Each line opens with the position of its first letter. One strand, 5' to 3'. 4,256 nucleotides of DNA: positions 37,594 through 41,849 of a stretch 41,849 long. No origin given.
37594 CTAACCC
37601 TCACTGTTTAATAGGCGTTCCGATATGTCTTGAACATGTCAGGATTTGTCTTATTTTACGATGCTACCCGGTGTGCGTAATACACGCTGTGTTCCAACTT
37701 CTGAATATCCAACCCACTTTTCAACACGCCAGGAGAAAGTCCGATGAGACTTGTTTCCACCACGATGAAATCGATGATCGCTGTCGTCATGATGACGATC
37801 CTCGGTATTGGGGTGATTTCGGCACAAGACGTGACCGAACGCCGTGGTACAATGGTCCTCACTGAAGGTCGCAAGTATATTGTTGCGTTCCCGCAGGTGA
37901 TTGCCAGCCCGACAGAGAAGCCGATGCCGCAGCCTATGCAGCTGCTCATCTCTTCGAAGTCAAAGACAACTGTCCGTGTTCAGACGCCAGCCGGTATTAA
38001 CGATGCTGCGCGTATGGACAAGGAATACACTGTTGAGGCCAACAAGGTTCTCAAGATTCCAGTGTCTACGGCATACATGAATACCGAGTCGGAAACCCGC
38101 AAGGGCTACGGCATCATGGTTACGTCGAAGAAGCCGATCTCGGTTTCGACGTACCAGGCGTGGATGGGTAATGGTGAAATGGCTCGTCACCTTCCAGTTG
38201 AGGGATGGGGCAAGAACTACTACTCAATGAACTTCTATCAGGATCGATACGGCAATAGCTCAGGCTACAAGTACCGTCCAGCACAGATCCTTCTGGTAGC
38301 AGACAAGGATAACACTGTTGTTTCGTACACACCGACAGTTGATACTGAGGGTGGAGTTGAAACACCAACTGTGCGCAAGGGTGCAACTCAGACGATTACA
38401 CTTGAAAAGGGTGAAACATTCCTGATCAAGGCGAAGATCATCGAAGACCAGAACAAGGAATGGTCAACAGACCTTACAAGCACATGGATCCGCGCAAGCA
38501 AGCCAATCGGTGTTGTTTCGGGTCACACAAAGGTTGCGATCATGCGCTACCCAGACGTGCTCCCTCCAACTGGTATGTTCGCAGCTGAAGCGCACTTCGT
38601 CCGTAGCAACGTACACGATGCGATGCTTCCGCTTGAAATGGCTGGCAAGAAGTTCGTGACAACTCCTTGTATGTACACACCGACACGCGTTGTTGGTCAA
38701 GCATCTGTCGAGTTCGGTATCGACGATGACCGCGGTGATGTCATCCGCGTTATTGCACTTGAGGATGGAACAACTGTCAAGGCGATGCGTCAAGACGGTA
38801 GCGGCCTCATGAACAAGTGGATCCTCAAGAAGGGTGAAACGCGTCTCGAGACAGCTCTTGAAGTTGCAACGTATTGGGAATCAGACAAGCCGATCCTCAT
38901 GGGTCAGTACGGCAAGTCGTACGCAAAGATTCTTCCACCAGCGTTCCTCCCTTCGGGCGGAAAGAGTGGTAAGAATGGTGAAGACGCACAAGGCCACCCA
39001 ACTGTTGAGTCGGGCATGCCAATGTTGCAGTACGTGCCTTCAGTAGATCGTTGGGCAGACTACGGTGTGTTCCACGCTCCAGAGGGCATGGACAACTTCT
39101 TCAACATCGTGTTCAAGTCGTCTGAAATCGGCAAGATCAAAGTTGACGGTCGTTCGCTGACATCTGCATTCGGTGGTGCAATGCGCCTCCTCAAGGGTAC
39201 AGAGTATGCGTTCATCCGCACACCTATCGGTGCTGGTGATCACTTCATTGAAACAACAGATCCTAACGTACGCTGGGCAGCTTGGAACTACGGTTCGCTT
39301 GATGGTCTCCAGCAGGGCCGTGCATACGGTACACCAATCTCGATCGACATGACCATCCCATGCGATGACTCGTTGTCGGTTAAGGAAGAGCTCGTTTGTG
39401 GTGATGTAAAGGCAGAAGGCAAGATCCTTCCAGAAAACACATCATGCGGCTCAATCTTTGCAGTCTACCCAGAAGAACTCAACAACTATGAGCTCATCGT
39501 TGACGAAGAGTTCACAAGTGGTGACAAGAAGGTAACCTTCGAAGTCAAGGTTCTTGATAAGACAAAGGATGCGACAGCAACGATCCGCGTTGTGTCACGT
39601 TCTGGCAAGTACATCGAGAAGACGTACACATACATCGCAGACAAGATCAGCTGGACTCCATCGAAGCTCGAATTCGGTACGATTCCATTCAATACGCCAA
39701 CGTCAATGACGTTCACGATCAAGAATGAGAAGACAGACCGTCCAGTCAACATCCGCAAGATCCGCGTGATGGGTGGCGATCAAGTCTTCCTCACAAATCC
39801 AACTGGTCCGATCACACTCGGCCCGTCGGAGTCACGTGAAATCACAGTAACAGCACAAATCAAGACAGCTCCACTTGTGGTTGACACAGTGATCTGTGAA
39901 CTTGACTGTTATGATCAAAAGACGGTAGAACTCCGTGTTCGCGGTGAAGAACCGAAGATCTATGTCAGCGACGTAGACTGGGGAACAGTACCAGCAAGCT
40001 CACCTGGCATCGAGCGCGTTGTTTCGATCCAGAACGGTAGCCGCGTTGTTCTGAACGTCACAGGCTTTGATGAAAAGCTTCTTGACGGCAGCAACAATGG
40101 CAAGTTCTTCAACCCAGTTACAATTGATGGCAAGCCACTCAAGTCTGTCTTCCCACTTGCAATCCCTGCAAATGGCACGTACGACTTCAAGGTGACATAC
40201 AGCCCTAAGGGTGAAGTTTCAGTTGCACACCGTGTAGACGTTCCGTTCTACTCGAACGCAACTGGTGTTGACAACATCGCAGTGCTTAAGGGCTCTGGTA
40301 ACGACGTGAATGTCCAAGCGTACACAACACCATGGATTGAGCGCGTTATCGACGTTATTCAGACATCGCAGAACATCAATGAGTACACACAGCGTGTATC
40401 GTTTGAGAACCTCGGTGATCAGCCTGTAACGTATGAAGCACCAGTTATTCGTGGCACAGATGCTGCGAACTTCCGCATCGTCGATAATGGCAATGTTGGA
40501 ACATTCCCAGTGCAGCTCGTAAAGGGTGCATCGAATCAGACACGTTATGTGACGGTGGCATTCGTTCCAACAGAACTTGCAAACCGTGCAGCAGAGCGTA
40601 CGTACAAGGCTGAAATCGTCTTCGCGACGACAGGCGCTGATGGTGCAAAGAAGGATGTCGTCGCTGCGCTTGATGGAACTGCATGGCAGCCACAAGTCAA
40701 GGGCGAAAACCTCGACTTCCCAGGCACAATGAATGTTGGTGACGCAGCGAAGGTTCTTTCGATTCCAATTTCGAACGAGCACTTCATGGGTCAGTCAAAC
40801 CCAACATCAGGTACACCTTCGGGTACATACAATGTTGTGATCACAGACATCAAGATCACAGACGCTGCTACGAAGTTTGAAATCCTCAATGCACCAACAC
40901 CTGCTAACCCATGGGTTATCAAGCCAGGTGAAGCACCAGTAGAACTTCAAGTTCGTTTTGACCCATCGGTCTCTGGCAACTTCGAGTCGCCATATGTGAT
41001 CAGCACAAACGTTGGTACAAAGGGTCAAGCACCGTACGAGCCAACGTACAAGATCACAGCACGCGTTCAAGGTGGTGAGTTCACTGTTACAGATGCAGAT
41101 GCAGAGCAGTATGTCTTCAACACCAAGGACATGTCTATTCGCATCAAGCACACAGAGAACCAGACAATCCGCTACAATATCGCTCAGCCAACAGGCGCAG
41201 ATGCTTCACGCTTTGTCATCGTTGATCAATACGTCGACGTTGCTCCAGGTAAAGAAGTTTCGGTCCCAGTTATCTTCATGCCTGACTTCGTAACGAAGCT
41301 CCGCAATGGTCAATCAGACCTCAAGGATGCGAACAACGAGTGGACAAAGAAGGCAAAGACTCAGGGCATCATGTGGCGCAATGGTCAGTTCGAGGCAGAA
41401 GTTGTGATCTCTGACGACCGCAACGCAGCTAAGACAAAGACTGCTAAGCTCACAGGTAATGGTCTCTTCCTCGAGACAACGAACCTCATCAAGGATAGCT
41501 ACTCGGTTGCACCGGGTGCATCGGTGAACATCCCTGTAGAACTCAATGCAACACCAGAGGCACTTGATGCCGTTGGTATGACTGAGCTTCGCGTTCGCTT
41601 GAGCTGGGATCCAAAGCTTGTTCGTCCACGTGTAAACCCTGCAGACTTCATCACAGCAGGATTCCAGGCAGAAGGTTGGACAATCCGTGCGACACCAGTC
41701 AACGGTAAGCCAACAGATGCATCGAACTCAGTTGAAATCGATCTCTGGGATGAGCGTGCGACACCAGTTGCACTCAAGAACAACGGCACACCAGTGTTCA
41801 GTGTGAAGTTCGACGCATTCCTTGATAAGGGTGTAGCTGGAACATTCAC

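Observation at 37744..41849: Untracked giant ORF running off the window, with extreme translational codon bias: candidate major surface / S-layer-like protein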

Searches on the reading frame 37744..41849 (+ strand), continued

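Call 48: find_encoding_contigs(protein=P0079, flank=10000, max_places=1)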
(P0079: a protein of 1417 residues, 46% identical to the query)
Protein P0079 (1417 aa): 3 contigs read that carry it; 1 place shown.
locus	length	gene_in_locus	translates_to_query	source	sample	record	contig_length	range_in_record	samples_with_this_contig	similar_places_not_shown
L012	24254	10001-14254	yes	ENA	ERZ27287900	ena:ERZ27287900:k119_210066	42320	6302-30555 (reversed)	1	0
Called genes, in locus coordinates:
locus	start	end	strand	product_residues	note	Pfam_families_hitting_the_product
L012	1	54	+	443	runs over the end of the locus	PF13483:Lactamase_B_3 (faint), PF12706:Lactamase_B_2 (faint)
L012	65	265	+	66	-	-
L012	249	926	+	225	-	PF02348:CTP_transf_3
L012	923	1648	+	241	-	-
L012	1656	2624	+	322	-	-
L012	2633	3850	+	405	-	PF00535:Glycos_transf_2, PF13641:Glyco_tranf_2_3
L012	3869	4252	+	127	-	PF19174:DUF5856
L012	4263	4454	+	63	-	-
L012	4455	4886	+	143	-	PF00293:NUDIX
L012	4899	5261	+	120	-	-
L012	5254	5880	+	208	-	-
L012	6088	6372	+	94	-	-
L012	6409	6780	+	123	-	-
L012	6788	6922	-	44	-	-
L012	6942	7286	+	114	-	-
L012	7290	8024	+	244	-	PF01327:Pep_deformylase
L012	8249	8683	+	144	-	PF18962:Por_Secre_tail (weak)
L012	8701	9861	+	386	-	-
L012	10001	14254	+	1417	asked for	PF22073:Cep192_D4 (faint), PF17517:IgGFc_binding, PF07610:DUF1573 (faint), PF15780:ASH, PF22067:Cep192_D3 (faint), PF22544:HYDIN_VesB_CFA65-like_Ig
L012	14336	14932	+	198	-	PF00182:Glyco_hydro_19 (weak)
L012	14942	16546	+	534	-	-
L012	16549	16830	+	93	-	-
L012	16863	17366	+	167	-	-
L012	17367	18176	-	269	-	-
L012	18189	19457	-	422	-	-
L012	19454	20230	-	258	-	-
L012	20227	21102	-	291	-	-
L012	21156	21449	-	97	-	PF00166:Cpn10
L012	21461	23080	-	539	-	PF00118:Cpn60_TCP1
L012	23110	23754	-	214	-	PF09992:NAGPA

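Call 49: find_encoding_contigs(protein=P0074, flank=10000, max_places=1)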
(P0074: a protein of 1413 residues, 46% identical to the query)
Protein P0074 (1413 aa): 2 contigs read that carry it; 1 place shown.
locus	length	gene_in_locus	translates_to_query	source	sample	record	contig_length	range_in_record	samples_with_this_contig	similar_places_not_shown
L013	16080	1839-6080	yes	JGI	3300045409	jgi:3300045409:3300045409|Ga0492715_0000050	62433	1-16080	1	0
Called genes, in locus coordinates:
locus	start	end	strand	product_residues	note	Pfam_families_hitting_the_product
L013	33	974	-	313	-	PF01073:3Beta_HSD, PF01370:Epimerase, PF02719:Polysacc_synt_2, PF04321:RmlD_sub_bind, PF16363:GDP_Man_Dehyd, PF07993:NAD_binding_4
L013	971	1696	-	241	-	-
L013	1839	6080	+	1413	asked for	PF17517:IgGFc_binding, PF07610:DUF1573 (faint), PF15780:ASH (faint), PF22073:Cep192_D4 (faint), PF22544:HYDIN_VesB_CFA65-like_Ig (weak)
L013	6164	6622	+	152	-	PF00959:Phage_lysozyme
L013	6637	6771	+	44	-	-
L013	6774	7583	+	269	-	-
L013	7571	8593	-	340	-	-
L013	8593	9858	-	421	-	PF00534:Glycos_transf_1 (weak), PF13692:Glyco_trans_1_4 (weak)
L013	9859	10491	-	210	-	PF13489:Methyltransf_23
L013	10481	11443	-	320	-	PF00534:Glycos_transf_1 (weak), PF13692:Glyco_trans_1_4 (weak)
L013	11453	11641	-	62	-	PF09723:Zn_ribbon_8 (weak)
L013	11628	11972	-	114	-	-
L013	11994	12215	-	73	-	-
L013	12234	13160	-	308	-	-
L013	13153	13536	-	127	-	-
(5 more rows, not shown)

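Call 50: find_encoding_contigs(protein=P0119, flank=10000, max_places=1)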
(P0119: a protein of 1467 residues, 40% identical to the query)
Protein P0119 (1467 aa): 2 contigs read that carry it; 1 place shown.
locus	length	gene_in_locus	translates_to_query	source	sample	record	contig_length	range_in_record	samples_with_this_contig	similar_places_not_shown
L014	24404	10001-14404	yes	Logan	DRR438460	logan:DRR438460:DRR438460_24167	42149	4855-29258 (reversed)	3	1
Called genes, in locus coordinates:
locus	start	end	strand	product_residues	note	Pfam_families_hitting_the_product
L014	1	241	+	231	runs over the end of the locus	-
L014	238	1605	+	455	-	PF00702:Hydrolase, PF13419:HAD_2, PF00483:NTP_transferase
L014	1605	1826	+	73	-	-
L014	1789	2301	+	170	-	PF08241:Methyltransf_11, PF08242:Methyltransf_12 (faint), PF13649:Methyltransf_25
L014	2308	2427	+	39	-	-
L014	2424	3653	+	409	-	PF00535:Glycos_transf_2, PF10111:Glyco_tranf_2_2, PF13641:Glyco_tranf_2_3 (weak)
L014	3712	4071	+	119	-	PF19174:DUF5856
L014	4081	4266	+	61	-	-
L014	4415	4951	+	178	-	-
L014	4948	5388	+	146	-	PF00293:NUDIX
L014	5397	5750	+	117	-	-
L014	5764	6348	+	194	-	-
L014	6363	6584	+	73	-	-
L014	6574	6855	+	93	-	-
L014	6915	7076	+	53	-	-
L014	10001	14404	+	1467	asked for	PF17517:IgGFc_binding, PF07610:DUF1573 (faint), PF22544:HYDIN_VesB_CFA65-like_Ig (weak)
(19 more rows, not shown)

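Call 52: predict_structure(alignment_id=A4)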
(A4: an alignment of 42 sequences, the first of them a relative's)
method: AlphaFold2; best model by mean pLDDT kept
length: 365 residues; sequences in the alignment: 42
mean_pLDDT: 89.7   pTM: 0.68
mean pLDDT of the five models: 89.7, 88.8, 88.2, 87.5, 87.0
residues with pLDDT >= 90: 252; 70-90: 85; 50-70: 28; < 50: 0
segments of 3 or more residues with pLDDT < 50: none
pLDDT, mean of each block of 10 residues (from residue 1): 95 96 94 93 95 95 94 97 94 96 96 93 96 93 93 91 96 84 68 94 94 94 79 93 84 96 70 63 85 85 89 91 87 86 92 88 88
secondary structure, 60 per line:
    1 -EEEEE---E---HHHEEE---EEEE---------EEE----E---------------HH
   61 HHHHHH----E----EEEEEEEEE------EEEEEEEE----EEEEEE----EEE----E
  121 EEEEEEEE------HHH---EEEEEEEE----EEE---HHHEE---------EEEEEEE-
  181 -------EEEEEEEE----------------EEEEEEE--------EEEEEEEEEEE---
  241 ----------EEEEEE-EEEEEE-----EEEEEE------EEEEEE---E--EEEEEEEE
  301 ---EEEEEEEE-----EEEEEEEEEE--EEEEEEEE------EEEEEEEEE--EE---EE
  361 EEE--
elements in order: E2-6 E17-19 E23-26 E36-38 H59-66 E76-84 E91-98 E103-108 E113-115 E120-128 E141-148 E153-155 E173-179 E188-195 E212-218 E227-237 E251-256 E258-263 E269-274 E281-286 E293-300 E304-311 E317-326 E329-336 E343-351 E359-363
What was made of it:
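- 41386..41849 (+): Start of the cohesin-fold beta-sandwich (aa ~1215-1385). The rest of it, and the T9SS CTD (aa ~1400-1505), lie beyond the window. AF2 model of aa 1141-1505, pLDDT 89.7 (call 52).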

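Call 56: fold_search(model_id=the predicted structure, library=pdb)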
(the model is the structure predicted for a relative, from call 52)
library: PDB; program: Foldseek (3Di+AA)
matches with E <= 10: 1757; with E <= 0.001: 339
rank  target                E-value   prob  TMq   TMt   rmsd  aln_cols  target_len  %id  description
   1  8beg_A                6.2e-08  1.00  0.30  0.20  13.7       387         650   10  Structure of Ig-like domains from PrgB (released 2022-11-30)
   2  8jmw_A                2.6e-07  1.00  0.16  0.12  15.3       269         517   12  Fibril form of serine peptidase Vpr (released 2023-12-06)
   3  7ptu_A                2.7e-07  1.00  0.21  0.17  16.7       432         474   13  Structure of pentameric S-layer protein from Halofaerax volcanii (released 2021-12-15)
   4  9ijj_h                5.3e-07  1.00  0.22  0.08  16.5       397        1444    9  In situ structure of the central apparatus in mouse sperm axoneme. (released 2025-06-04)
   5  7sqc_F1               8.1e-07  1.00  0.20  0.16  14.9       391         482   11  Ciliary C1 central pair apparatus isolated from Chlamydomonas reinhardtii (released 2022-04-13)
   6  9ijj_E                1.0e-06  1.00  0.20  0.16  18.9       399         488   10  In situ structure of the central apparatus in mouse sperm axoneme. (released 2025-06-04)
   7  5lxv_C                1.1e-06  1.00  0.28  0.54   7.4       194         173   11  Crystal structure of Ruminococcus flavefaciens scaffoldin C cohesin in complex with a dockerin from an uncharacterized (released 2016-10-19)
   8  9g93_A                1.2e-06  1.00  0.16  0.12  17.8       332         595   12  CryoET structure of the in vitro grown Bacillus anthracis Sap S-layer (released 2024-12-18)
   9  7qny_B                1.3e-06  1.00  0.19  0.30  13.7       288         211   12  The receptor binding domain of SARS-CoV-2 spike glycoprotein in complex with COVOX-58 and COVOX-158 Fabs (released 2022-01-19)
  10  7sqc_F0               1.4e-06  1.00  0.22  0.24  15.1       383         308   11  Ciliary C1 central pair apparatus isolated from Chlamydomonas reinhardtii (released 2022-04-13)
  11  7sqc_T0               1.6e-06  1.00  0.17  0.13  25.2       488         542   10  Ciliary C1 central pair apparatus isolated from Chlamydomonas reinhardtii (released 2022-04-13)
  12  5lxv_A                2.8e-06  1.00  0.28  0.54   7.4       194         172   11  Crystal structure of Ruminococcus flavefaciens scaffoldin C cohesin in complex with a dockerin from an uncharacterized (released 2016-10-19)
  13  7paa_eee              3.0e-06  1.00  0.16  0.23  19.9       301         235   12  JC polyomavirus VP1 in complex with scFv 29B1 (released 2023-02-08)
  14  9ijj_4I               4.1e-06  1.00  0.22  0.04  16.5       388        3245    8  In situ structure of the central apparatus in mouse sperm axoneme. (released 2025-06-04)
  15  4kkq_A                5.3e-06  1.00  0.19  0.28  18.5       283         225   10  Crystal structure of Vibrio cholerae RbmA (crystal form 1) (released 2013-05-22)
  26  5nrm_A                1.1e-05  1.00  0.28  0.63   4.9       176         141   12  Crystal structure of the sixth cohesin from Acetivibrio cellulolyticus' scaffoldin B in complex with Cel5 dockerin S51 (released 2018-01-31)
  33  5ftx                  1.6e-05  0.99  0.17  0.11  23.6       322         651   11  Structure of surface layer protein SbsC, domains 4-9 (released 2017-02-22)
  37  6kgf_C                1.9e-05  1.00  0.29  0.64   4.3       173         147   14  Crystal structure of CaDoc0917(R16D)-CaCohA2 complex at pH 8.2 (released 2020-07-08)
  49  4dh2_C                2.7e-05  1.00  0.29  0.60   5.5       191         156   12  Crystal structure of Coh-OlpC(Cthe_0452)-Doc435(Cthe_0435) complex: A novel type I Cohesin-Dockerin complex from Clost (released 2012-11-28)
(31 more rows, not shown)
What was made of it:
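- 41386..41849 (+): Foldseek TM 0.54-0.64 to cohesins 5lxv, 5nrm, 6kgf and 4dh2 (call 56).
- Closest known: Cohesin modules. Same: The module at aa ~1215-1385 superposes on cohesins at TM 0.54-0.64, rmsd 4.3-7.4 A (call 56).
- C-terminal region pLDDT 89.7, with a cohesin-fold module and the CTD (calls 52, 56). Fold search of the C-terminal region lists S-layer proteins among its Ig-type matches (7ptu, 9g93, 5ftx, call 56).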
